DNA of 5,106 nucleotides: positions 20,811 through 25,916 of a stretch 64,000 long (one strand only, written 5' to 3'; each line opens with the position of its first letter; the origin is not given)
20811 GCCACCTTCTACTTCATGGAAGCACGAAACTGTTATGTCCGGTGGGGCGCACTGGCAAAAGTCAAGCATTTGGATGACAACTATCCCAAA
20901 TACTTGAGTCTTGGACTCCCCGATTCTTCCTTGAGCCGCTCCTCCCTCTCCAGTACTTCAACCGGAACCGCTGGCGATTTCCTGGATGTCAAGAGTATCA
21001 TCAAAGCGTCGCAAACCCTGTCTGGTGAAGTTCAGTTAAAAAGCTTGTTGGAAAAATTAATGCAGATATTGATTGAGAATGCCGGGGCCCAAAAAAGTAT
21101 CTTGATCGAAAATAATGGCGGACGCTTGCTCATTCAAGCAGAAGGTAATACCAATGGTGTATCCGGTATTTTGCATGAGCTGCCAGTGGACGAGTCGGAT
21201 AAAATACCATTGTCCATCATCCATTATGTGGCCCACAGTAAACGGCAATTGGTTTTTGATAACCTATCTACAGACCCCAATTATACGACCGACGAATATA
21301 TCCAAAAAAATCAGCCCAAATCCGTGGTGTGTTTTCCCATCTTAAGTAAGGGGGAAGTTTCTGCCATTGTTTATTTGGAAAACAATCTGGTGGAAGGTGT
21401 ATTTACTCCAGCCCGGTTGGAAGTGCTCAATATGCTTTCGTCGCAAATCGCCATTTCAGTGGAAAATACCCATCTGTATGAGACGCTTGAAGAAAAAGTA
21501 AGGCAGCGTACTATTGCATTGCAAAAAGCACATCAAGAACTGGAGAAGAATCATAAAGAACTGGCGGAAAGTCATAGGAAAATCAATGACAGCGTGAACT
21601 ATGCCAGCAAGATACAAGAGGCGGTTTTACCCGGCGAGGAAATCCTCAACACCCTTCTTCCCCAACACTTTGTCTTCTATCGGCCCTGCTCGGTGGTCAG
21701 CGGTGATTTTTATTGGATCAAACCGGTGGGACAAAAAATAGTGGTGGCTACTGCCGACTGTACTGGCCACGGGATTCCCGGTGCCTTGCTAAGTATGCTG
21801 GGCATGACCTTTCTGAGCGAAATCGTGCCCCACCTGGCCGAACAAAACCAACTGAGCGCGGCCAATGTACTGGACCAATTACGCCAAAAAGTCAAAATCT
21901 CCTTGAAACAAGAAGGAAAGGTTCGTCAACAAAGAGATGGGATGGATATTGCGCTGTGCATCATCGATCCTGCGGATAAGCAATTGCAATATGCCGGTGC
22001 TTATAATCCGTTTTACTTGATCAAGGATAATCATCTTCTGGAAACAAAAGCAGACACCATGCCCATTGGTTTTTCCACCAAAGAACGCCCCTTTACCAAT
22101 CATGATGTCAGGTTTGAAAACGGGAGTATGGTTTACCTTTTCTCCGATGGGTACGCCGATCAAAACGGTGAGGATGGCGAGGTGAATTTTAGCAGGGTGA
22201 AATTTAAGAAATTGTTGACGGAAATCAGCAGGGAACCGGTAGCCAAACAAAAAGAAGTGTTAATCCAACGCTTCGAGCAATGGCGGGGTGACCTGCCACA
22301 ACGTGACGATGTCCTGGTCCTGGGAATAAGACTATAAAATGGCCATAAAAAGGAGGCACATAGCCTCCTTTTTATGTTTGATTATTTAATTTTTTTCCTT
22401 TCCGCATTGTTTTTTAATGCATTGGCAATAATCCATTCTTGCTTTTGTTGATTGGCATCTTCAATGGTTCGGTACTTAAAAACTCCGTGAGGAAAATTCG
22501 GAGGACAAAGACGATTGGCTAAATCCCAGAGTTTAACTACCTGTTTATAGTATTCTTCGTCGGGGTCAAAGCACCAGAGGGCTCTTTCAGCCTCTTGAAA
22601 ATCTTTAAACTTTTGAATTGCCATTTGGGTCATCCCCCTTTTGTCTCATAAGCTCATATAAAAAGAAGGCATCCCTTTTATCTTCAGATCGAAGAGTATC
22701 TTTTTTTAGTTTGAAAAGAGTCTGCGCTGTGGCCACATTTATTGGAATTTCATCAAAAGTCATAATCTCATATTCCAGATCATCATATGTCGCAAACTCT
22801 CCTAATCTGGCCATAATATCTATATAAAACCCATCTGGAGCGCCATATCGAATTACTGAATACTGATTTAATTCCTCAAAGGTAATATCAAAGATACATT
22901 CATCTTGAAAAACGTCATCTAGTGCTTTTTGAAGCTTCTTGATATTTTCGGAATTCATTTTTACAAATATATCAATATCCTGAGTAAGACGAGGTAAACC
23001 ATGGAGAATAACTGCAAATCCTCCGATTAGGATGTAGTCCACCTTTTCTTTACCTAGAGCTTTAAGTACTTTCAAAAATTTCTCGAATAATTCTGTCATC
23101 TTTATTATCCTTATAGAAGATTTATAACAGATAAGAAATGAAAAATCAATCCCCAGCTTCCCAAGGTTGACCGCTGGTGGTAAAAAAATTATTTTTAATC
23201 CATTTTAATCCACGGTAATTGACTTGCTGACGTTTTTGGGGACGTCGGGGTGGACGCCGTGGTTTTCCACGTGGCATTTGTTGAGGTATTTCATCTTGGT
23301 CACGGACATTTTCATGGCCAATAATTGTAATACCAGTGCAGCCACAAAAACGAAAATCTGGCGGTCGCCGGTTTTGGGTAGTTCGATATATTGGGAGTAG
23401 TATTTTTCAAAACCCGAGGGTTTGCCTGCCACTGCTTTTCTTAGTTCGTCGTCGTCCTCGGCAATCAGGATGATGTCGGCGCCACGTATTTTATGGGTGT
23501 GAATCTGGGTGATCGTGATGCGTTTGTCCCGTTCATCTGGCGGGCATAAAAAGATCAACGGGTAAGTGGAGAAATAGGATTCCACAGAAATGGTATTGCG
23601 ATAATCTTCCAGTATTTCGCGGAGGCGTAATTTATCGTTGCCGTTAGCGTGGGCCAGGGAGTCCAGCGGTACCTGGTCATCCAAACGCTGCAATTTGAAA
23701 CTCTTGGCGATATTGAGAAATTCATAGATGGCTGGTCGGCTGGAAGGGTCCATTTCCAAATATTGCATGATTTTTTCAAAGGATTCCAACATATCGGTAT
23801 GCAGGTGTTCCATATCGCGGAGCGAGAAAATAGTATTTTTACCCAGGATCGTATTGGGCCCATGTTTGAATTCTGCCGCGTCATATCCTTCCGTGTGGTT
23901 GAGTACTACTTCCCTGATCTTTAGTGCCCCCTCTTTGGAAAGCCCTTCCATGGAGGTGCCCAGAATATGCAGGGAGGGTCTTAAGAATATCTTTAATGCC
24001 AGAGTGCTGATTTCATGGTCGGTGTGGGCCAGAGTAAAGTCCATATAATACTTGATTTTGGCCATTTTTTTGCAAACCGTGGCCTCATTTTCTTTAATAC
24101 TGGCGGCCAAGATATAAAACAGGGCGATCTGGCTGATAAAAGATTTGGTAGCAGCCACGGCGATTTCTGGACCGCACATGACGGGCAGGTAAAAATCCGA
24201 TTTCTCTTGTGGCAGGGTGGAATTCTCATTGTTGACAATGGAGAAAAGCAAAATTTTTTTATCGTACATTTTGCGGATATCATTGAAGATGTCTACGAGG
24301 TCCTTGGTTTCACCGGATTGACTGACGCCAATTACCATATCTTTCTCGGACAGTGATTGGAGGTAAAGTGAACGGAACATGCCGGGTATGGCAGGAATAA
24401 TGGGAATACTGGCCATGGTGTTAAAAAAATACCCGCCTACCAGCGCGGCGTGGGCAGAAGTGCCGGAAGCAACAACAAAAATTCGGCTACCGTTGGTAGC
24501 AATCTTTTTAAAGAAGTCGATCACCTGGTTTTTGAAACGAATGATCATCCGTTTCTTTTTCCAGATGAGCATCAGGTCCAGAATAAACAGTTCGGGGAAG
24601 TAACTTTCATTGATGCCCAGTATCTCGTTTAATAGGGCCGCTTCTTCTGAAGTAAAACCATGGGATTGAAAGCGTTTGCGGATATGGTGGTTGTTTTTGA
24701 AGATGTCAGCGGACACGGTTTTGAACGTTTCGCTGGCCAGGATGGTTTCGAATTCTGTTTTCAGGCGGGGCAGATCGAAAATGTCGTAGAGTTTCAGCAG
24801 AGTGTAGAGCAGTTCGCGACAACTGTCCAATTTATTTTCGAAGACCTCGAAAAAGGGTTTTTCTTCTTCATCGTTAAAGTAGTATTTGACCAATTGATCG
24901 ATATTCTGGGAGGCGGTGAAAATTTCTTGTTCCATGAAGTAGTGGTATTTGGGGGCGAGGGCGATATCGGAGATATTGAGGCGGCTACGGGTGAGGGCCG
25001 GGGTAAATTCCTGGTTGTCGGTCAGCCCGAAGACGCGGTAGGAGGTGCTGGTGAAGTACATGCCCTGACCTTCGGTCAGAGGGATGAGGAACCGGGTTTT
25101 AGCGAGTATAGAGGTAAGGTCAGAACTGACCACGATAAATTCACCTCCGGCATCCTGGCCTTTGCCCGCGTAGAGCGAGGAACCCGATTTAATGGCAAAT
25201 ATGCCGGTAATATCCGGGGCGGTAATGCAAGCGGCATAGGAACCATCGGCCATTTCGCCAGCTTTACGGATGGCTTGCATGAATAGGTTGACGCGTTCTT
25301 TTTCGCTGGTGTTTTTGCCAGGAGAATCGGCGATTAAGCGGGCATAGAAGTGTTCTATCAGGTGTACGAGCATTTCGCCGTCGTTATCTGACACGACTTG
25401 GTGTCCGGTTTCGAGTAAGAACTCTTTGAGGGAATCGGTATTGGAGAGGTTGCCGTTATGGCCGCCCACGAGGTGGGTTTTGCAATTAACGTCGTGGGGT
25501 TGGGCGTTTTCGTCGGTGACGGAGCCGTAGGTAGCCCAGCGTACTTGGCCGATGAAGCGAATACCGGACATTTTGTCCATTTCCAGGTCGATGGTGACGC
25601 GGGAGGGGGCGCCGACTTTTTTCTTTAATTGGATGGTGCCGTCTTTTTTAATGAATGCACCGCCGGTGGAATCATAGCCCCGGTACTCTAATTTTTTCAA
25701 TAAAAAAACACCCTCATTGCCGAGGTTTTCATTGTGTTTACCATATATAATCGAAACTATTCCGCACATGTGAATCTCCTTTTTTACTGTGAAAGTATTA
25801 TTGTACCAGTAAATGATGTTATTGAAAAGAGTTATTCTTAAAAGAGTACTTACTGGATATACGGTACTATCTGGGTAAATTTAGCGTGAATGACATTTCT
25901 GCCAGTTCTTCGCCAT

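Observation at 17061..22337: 1758-aa kinase-like/AAA/GAF/PP2C signalling protein with degenerate kinase catalytic motifs, directly downstream of the RiPP cluster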

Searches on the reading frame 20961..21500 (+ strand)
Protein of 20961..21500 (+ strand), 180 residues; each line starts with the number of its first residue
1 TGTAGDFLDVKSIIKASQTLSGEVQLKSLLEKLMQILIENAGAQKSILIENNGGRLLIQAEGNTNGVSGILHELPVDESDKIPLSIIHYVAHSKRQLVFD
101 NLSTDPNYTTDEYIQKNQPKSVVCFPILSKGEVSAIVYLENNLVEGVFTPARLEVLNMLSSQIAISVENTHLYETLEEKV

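Call 67: search_solved_structures(query=window:20961-21500:+, max_evalue=0.01, show_alignments=0)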
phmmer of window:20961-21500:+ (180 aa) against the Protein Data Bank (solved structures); distinct sequences matched with E-value up to 0.01: 6.
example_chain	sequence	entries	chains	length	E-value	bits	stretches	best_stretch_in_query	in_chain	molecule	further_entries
5w10_A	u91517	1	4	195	0.00011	25.6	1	89-175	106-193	cGMP-specific phosphodiesterase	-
7bid_A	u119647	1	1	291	0.00018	24.9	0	38-71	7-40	v31WRAP-T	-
7bie_A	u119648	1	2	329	0.00045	23.6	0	38-71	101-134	nvWRAP-T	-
7bif_A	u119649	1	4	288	0.00089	22.7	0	38-71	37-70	v22WRAP-T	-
7big_A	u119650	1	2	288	0.0014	22.1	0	38-71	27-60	v13WRAP-T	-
3o5y_A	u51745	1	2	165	0.0016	21.8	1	82-174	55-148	Sensor protein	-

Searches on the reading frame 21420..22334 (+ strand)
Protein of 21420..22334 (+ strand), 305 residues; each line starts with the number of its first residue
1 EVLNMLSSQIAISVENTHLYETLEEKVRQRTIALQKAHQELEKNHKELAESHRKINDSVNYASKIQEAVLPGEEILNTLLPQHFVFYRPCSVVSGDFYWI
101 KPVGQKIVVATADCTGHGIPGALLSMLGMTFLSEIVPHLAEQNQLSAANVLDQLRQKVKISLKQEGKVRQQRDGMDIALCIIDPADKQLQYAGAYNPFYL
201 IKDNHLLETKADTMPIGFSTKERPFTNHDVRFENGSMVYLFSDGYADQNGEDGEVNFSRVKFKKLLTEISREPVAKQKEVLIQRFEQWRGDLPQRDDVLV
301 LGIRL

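Call 50: search_solved_structures(query=window:21420-22334:+, show_alignments=2, max_evalue=0.001)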
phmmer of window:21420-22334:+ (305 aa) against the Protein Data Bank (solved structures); distinct sequences matched with E-value up to 0.001: 1.
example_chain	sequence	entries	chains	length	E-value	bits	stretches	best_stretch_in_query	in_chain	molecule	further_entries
6k4e_A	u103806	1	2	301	2.2e-43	152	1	22-304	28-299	Putative serine phosphatase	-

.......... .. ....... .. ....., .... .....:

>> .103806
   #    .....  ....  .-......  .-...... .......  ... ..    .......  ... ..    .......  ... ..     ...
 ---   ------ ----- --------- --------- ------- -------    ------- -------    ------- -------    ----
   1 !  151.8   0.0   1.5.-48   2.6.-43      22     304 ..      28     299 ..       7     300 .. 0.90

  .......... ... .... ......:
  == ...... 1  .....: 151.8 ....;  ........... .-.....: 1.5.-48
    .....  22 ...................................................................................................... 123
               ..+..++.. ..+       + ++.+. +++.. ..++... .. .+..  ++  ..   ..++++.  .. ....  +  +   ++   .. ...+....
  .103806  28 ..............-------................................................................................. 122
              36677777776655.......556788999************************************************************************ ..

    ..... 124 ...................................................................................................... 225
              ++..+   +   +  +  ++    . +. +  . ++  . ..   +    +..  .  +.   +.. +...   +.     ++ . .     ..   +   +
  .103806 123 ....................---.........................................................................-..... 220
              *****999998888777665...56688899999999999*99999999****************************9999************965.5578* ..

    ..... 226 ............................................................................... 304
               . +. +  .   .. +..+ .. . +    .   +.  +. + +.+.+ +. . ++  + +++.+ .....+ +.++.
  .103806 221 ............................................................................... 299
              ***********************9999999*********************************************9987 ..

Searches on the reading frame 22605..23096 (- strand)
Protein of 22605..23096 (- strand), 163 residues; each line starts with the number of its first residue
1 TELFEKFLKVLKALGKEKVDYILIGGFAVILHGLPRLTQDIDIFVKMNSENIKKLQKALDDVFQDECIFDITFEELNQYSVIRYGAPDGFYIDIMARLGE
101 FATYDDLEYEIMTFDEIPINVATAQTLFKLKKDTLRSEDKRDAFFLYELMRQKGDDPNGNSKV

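Call 5: search_protein_families(library=pfam, proteins=[window:22605-23096:-], max_evalue=0.001)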
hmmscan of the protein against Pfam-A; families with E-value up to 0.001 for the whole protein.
window:22605-23096:- (163 aa): 3 families
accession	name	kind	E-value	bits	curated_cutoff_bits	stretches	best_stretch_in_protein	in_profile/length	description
PF08843.17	AbiEii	-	2.7e-06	27.9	22.5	1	17-97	11-109/238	Nucleotidyl transferase AbiEii toxin, Type IV TA system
PF19502.5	DUF6036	-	1e-05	25.9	23.6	1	16-69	17-61/164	Nucleotidyltransferase of unknown function (DUF6036)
PF10706.15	Aminoglyc_resit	-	0.00072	20.1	21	0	8-61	3-56/149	Aminoglycoside-2''-adenylyltransferase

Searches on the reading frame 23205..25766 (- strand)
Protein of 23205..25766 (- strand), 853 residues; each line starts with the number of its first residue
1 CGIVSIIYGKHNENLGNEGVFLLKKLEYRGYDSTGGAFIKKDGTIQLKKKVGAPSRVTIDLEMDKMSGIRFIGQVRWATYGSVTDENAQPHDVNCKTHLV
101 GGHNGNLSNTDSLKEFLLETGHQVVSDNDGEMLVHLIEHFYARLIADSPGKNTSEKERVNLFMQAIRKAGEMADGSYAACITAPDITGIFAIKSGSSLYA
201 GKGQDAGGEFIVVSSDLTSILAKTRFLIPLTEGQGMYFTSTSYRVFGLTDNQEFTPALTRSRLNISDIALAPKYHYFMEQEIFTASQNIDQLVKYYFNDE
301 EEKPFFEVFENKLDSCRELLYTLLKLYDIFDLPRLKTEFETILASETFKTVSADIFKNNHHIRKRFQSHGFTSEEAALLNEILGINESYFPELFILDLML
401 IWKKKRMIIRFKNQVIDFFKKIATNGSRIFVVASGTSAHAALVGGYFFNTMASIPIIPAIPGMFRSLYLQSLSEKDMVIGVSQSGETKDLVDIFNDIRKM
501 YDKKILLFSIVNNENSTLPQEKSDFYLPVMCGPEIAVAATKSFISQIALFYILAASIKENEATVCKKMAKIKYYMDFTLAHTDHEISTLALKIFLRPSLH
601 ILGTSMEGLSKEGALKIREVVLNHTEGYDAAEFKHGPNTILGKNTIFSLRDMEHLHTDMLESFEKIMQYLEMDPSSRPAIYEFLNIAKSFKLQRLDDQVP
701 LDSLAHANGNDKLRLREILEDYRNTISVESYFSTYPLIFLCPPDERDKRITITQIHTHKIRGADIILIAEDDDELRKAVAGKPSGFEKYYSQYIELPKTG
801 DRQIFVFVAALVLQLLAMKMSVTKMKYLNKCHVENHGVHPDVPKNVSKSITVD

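Call 5: search_protein_families(library=pfam, proteins=[window:23205-25766:-], max_evalue=0.001)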
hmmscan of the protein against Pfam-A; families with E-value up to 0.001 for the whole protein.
window:23205-25766:- (853 aa): 3 families
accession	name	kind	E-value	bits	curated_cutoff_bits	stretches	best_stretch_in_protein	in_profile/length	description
PF01380.27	SIS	-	4.4e-20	72.3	25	1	427-555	6-130/131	SIS domain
PF13522.11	GATase_6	-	7.3e-08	32.9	27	1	72-139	14-79/130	Glutamine amidotransferase domain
PF13537.11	GATase_7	-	4.4e-05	23.9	25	1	84-143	9-65/123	Glutamine amidotransferase domain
